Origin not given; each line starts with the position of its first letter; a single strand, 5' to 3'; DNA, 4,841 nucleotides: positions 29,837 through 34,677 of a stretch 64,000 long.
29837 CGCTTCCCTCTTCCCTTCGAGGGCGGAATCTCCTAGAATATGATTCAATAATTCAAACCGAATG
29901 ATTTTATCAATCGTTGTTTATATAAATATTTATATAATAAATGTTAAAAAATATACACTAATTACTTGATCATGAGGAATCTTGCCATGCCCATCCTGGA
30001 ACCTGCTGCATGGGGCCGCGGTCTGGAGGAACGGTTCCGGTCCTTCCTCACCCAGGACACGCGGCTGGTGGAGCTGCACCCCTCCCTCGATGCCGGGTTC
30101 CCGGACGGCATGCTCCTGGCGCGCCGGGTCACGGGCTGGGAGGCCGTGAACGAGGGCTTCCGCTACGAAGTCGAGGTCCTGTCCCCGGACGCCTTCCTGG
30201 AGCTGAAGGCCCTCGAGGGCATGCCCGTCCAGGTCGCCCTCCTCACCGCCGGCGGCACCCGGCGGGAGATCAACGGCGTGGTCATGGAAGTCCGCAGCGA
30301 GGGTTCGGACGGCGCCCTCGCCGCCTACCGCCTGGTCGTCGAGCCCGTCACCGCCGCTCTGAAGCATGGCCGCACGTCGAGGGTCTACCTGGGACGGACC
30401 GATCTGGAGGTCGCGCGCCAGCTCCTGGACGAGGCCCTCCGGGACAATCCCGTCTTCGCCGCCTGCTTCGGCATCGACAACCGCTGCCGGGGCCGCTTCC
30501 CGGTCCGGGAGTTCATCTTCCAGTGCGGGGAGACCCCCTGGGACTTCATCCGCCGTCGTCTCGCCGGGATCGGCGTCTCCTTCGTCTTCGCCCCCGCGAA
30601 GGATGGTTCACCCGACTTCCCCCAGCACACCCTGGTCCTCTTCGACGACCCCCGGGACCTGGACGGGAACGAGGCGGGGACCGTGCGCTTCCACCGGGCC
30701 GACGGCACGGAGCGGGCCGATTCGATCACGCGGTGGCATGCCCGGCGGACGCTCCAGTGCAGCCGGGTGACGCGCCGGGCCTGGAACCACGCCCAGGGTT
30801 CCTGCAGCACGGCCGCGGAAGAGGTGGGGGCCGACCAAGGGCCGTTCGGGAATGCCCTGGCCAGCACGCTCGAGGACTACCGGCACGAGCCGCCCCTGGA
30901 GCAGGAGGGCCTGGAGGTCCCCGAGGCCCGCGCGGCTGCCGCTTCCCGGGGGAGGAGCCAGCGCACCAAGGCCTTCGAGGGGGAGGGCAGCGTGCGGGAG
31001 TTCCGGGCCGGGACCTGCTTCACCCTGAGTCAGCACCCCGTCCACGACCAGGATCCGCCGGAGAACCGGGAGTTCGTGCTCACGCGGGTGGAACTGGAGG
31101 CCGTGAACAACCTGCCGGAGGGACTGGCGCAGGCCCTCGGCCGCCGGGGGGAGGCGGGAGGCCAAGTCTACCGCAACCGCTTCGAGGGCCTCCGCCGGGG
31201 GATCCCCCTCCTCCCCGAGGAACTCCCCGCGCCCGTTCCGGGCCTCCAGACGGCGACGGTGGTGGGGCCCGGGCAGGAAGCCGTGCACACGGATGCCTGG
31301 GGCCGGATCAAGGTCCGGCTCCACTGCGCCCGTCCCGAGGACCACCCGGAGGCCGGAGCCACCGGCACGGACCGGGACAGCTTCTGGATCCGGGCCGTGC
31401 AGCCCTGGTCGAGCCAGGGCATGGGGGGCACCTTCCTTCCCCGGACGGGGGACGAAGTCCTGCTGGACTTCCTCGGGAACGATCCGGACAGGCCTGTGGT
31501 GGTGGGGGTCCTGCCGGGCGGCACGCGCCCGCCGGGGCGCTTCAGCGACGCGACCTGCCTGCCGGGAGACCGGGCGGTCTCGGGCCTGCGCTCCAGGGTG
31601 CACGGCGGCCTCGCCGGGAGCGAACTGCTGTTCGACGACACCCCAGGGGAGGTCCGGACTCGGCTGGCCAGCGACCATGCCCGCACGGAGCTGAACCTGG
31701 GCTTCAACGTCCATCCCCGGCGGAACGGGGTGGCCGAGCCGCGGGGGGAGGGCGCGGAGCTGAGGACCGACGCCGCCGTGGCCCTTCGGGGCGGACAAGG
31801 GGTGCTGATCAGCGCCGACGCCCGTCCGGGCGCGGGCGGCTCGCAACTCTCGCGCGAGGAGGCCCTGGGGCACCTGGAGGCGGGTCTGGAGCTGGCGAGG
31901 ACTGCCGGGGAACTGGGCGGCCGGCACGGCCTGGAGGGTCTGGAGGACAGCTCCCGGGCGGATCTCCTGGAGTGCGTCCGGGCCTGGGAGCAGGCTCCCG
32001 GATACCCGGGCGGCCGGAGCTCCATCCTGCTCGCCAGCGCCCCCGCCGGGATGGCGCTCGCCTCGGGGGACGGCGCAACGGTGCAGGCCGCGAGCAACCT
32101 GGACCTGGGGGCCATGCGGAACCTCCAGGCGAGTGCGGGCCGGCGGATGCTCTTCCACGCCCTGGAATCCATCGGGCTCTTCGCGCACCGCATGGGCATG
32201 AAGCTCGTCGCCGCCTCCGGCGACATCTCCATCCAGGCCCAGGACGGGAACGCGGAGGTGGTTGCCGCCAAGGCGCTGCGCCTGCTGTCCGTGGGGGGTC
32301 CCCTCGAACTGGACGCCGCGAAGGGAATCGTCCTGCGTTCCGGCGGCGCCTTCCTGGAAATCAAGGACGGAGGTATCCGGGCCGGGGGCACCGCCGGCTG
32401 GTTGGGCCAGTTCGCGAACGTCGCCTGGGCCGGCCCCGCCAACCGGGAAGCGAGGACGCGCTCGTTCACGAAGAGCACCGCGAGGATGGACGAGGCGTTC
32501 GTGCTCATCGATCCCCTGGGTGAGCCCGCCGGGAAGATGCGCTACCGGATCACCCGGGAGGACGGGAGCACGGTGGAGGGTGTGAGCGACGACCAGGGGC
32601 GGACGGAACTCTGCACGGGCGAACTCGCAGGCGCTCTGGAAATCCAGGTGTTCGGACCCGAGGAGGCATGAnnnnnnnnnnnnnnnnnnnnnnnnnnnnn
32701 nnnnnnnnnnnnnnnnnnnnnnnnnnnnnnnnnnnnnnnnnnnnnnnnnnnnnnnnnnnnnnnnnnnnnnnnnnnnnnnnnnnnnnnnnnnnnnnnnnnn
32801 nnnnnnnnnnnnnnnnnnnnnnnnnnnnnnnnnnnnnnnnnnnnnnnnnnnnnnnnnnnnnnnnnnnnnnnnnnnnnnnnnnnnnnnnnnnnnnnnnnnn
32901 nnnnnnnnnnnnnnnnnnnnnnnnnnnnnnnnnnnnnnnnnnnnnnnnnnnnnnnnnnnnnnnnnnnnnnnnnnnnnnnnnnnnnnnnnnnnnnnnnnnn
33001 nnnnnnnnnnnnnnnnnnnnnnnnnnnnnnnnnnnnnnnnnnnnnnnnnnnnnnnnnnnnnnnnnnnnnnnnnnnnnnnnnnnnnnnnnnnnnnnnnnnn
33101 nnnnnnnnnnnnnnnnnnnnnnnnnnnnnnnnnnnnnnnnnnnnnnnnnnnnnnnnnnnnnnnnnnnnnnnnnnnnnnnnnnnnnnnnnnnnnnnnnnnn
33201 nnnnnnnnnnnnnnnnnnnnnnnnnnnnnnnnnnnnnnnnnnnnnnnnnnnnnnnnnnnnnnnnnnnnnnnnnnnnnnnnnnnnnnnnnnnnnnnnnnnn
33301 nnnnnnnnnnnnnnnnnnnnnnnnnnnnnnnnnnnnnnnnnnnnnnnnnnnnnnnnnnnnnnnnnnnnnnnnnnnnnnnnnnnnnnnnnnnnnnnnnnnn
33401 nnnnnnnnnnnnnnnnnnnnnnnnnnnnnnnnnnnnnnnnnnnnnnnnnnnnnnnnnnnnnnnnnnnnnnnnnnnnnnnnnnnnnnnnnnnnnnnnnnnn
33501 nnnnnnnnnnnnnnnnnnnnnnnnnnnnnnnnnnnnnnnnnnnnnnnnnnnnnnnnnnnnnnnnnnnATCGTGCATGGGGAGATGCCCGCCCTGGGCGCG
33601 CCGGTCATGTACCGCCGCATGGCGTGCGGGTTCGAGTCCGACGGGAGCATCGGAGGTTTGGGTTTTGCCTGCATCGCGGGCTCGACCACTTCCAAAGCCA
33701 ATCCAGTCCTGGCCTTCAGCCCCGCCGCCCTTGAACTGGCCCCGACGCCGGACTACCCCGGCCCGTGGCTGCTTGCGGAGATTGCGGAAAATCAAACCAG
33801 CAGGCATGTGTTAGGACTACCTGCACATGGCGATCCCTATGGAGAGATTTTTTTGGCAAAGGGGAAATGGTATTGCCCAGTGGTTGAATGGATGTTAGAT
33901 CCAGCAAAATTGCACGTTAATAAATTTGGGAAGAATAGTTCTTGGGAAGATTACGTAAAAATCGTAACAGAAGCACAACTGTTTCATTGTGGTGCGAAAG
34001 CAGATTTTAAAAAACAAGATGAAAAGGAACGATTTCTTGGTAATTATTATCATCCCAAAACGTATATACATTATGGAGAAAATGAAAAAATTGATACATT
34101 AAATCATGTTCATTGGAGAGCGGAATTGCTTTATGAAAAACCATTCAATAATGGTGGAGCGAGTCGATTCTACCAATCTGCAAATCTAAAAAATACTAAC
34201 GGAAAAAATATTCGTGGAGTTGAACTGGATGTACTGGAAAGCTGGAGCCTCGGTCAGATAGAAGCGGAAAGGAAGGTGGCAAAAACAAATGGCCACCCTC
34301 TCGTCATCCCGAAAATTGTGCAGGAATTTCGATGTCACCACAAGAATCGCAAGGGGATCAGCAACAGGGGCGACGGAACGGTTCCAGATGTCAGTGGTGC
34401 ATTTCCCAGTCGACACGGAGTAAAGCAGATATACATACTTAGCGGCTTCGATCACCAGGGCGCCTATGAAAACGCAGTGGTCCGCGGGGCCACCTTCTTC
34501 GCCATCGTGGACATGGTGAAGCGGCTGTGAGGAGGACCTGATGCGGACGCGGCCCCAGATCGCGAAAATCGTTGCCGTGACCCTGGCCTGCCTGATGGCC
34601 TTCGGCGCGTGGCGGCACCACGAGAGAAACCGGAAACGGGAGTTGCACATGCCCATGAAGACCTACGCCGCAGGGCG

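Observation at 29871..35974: Orphan T6SS spike-effector-immunity island with no core T6SS genes in the neighbourhood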

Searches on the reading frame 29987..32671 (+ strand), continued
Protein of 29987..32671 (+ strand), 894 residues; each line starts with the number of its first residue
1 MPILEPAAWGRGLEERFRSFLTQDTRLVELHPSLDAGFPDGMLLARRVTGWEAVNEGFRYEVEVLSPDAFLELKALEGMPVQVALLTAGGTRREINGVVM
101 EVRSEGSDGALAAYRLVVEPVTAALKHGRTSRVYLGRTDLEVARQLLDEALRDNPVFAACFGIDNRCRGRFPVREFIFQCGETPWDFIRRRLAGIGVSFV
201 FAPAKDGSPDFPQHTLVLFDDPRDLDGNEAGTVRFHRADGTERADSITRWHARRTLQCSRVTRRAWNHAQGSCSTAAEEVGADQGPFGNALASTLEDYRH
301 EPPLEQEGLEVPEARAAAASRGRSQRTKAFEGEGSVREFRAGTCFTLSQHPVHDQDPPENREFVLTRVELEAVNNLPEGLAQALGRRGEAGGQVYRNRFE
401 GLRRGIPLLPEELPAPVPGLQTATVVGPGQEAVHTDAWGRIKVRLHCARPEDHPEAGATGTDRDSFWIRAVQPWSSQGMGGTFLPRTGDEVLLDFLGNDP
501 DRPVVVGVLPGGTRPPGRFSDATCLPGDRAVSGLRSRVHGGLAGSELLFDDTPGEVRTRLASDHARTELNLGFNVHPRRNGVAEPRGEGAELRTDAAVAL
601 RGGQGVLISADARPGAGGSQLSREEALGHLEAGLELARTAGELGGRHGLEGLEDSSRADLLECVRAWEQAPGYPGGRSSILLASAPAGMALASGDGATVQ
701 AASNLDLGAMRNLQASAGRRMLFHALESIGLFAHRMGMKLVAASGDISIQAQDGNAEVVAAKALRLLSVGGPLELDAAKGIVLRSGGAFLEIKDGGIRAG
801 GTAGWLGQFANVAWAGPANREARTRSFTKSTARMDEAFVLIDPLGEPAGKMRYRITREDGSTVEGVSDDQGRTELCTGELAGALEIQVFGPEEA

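Call 33: search_dna_similar(query=window:29987-32671:+, collection=plasmids, mode=protein, max_rows=12)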
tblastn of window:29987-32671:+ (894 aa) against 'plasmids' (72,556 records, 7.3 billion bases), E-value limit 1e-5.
Records with a match: 742; places in all: 1861; records where one place covers at least 80% of the query: 228.
Best place of each record, by identity: <60% 742.
By first word of the organism name: Ralstonia 137; Burkholderia 120; Rhizobium 100; Escherichia 81; Agrobacterium 19; Vibrio 17; Leisingera 17; Cronobacter 16; Azospirillum 13; Paraburkholderia 12; and 75 more.
By predicted mobility (MOB-suite, as given by PLSDB): non-mobilizable 318; conjugative 251; mobilizable 173.
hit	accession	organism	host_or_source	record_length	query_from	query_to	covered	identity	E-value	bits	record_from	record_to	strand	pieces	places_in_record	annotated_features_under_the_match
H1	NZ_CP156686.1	Burkholderia stagnalis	Bacterial cells,soils collected in ...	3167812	15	858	94%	36.0%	6e-125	424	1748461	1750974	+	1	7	none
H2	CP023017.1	Ralstonia solanacearum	Solanum tuberosum,single cell,Potato ...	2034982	19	874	96%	33.1%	2e-105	367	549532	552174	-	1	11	type VI secretion system tip protein VgrG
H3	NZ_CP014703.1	Ralstonia solanacearum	Solanum tuberosum,cell culture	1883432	19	874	96%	33.1%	2e-105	367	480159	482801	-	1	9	none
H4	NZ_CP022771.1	Ralstonia solanacearum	Solanum tuberosum,single cell,Potato ...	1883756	19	874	96%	33.1%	2e-105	367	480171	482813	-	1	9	none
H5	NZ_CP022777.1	Ralstonia solanacearum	Solanum tuberosum,single cell,Potato ...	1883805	19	874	96%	33.1%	2e-105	367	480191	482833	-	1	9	none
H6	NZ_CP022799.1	Ralstonia solanacearum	Solanum tuberosum,single cell,Potato ...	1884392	19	874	96%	33.1%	2e-105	367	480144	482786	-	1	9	none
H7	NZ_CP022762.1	Ralstonia solanacearum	Solanum tuberosum,single cell,Potato ...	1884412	19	874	96%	33.1%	2e-105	367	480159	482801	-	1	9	none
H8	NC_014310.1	Ralstonia solanacearum PSI07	-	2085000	2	874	98%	32.2%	7e-104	362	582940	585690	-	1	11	none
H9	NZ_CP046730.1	Ralstonia syzygii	tobacco,cell culture,leaf veins ...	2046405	19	874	96%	32.9%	2e-104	363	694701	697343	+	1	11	none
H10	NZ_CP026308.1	Ralstonia solanacearum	Musa sp.,pure culture,plants with Moko ...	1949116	43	889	95%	32.8%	3e-92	328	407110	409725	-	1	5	none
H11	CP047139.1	Ralstonia solanacearum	Potato,Single cell,tuber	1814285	43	889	95%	32.8%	3e-89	318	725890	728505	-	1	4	tssI: type VI secretion system tip protein VgrG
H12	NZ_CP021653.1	Ralstonia solanacearum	Solanum lycopersicum,Tomato with ...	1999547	43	889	95%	32.8%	3e-89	318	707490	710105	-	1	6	none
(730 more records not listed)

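Call 35: get_annotated_region(hit=H11, flank=20000)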
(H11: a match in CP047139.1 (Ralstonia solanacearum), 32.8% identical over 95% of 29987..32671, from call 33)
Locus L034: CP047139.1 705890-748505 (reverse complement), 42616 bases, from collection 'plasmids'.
description: Ralstonia solanacearum strain CFBP 8695 plasmid unnamed, complete sequence
organism: Ralstonia solanacearum (NCBI taxid 305)
taxonomy: Bacteria; Pseudomonadota; Betaproteobacteria; Burkholderiales; Burkholderiaceae; Ralstonia; Ralstonia solanacearum
host: -; source: Potato,Single cell,tuber; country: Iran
typing (MOB-suite, as given by PLSDB): mobilizable; relaxase MOBP
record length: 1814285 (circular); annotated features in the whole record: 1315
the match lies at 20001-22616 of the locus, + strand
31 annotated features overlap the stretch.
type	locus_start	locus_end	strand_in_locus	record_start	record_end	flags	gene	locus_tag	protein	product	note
CDS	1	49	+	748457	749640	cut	-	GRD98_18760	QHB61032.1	IS3-like element ISRso20 family transposase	-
CDS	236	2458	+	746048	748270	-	-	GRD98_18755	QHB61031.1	peptidase M1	-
CDS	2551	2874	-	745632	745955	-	-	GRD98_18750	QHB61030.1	P-II family nitrogen regulator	-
CDS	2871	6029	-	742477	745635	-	-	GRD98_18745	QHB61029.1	CusA/CzcA family heavy metal efflux RND transporter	-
CDS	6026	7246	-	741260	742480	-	-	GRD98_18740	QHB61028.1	efflux RND transporter periplasmic adaptor subunit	-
CDS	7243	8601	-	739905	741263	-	-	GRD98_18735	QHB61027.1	TolC family protein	-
CDS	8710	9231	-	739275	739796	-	-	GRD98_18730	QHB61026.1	hypothetical protein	-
CDS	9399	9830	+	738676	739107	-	-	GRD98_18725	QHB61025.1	transcriptional regulator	-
CDS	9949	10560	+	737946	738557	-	-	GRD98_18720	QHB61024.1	NAD(P)H-binding protein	-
CDS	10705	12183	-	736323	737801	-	-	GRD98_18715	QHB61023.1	two-component sensor histidine kinase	-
CDS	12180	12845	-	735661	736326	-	-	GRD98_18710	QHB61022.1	response regulator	-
CDS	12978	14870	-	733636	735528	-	-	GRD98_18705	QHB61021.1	molecular chaperone DnaJ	-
CDS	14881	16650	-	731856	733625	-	-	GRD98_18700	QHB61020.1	Hsp70 family protein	-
CDS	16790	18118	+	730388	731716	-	mntH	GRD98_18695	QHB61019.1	Mn(2+) uptake NRAMP transporter MntH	-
CDS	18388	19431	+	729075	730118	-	-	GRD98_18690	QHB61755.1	diguanylate cyclase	-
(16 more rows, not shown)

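Call 70: find_encoding_contigs(protein=P0162, flank=10000, max_places=2)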
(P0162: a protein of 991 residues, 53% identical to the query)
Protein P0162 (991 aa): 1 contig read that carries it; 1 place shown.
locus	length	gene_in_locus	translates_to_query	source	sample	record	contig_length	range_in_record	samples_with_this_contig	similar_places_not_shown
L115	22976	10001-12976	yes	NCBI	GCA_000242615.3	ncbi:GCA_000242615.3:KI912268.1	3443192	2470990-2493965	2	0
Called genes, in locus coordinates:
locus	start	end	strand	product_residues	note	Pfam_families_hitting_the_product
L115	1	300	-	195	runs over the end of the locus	-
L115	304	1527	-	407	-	PF12704:MacB_PCD, PF02687:FtsX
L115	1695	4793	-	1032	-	PF07494:Reg_prop (faint), PF00990:GGDEF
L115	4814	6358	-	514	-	PF02310:B12-binding, PF04055:Radical_SAM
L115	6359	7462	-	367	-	PF07238:PilZ (weak)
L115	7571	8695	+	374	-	PF07238:PilZ (weak)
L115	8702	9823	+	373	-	-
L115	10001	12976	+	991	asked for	PF05954:Phage_GPD, PF04717:Phage_base_V, PF13296:T6SS_Vgr, PF10106:DUF2345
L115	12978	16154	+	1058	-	PF00614:PLDc, PF13091:PLDc_2 (weak), PF00614:PLDc (weak)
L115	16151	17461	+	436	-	PF18426:Tli4_C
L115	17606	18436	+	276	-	PF07264:EI24 (weak)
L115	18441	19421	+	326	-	-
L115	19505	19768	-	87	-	PF05488:PAAR_motif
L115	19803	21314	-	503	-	PF11394:Tla3_N, PF20995:Tla3_C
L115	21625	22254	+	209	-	PF12790:T6SS-SciN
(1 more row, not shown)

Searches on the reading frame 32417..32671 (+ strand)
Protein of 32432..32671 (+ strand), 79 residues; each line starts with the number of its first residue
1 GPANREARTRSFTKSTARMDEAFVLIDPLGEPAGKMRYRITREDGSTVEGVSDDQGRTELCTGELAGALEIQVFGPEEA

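Call 56: search_protein_families(library=pfam, proteins=[window:32432-32671:+], max_evalue=1)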
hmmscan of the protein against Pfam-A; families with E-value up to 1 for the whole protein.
window:32432-32671:+ (79 aa): 0 families

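Call 84: search_protein_families(library=pfam, alignment_id=A3, max_evalue=1)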
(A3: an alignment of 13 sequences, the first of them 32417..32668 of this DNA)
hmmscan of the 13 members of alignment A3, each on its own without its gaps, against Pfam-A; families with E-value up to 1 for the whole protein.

A. member 1, window:32417-32668:+ (84 aa): 1 family
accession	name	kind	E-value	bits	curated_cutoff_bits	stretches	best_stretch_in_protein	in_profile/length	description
PF24119.1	DUF7393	-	0.53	10.4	27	1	52-65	23-36/48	Domain of unknown function (DUF7393)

B. families by the number of members that match (of 13 scanned): 9 families
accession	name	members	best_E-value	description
PF11974.14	bMG3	3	0.018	Bacterial alpha-2-macroglobulin MG3 domain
PF13620.12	CarboxypepD_reg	2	0.033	Carboxypeptidase regulatory-like domain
PF06004.18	DUF903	1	0.11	Bacterial protein of unknown function (DUF903)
PF17802.7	SpaA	1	0.12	Prealbumin-like fold domain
PF22893.2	ULD_2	1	0.17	Ubiquitin-like domain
PF22190.2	TTHA0829-like_ACT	1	0.17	TTHA0829-like ACT domain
PF22644.2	BsNagA_N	1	0.18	BsNagA composite domain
PF02369.22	Big_1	1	0.2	Bacterial Ig-like domain (group 1)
PF24119.1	DUF7393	1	0.53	Domain of unknown function (DUF7393)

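Call 86: predict_structure(alignment_id=A3)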
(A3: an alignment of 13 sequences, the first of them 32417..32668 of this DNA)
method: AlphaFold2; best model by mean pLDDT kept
length: 84 residues; sequences in the alignment: 13
mean_pLDDT: 61.4   pTM: 0.39
mean pLDDT of the five models: 61.4, 58.0, 55.6, 52.5, 50.2
residues with pLDDT >= 90: 0; 70-90: 27; 50-70: 41; < 50: 16
segments of 3 or more residues with pLDDT < 50: 20-25, 82-84
pLDDT, mean of each block of 10 residues (from residue 1): 53 54 56 72 71 73 58 62 46
secondary structure, 60 per line:
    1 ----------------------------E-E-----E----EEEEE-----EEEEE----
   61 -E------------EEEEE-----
elements in order: E42-46 E52-56 E75-79

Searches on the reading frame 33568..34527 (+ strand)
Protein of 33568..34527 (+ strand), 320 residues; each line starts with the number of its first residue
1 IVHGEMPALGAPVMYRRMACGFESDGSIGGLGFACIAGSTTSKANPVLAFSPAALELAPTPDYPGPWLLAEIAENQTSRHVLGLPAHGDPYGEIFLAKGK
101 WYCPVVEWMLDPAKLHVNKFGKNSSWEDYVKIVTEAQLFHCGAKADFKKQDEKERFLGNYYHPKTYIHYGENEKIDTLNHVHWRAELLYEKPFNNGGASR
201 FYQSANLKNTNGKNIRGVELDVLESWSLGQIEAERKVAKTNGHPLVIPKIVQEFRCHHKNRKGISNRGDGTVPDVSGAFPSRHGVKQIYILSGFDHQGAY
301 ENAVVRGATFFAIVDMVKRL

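Call 64: find_related_loci(query=window:33568-34527:+, collection=metagenome_contigs, flank=6000)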
Query window:33568-34527:+ (320 aa) in metagenome_contigs; peptide patterns used: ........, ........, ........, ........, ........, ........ (x = any residue, [..] = any of these).
39 stretches matched a pattern, but none encodes a relative of the query by tblastn (E <= 1e-3).

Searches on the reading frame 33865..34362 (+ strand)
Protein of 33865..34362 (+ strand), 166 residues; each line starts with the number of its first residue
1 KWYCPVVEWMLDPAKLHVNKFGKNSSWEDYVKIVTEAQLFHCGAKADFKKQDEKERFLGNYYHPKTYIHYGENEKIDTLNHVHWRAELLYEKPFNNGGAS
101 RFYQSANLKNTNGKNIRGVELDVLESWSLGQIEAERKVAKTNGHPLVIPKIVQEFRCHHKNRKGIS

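Call 48: find_homologous_proteins(query=window:33865-34362:+, max_evalue=0.001)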
Query window:33865-34362:+: 14 candidates shared short words with the query, none scored E <= 0.001.
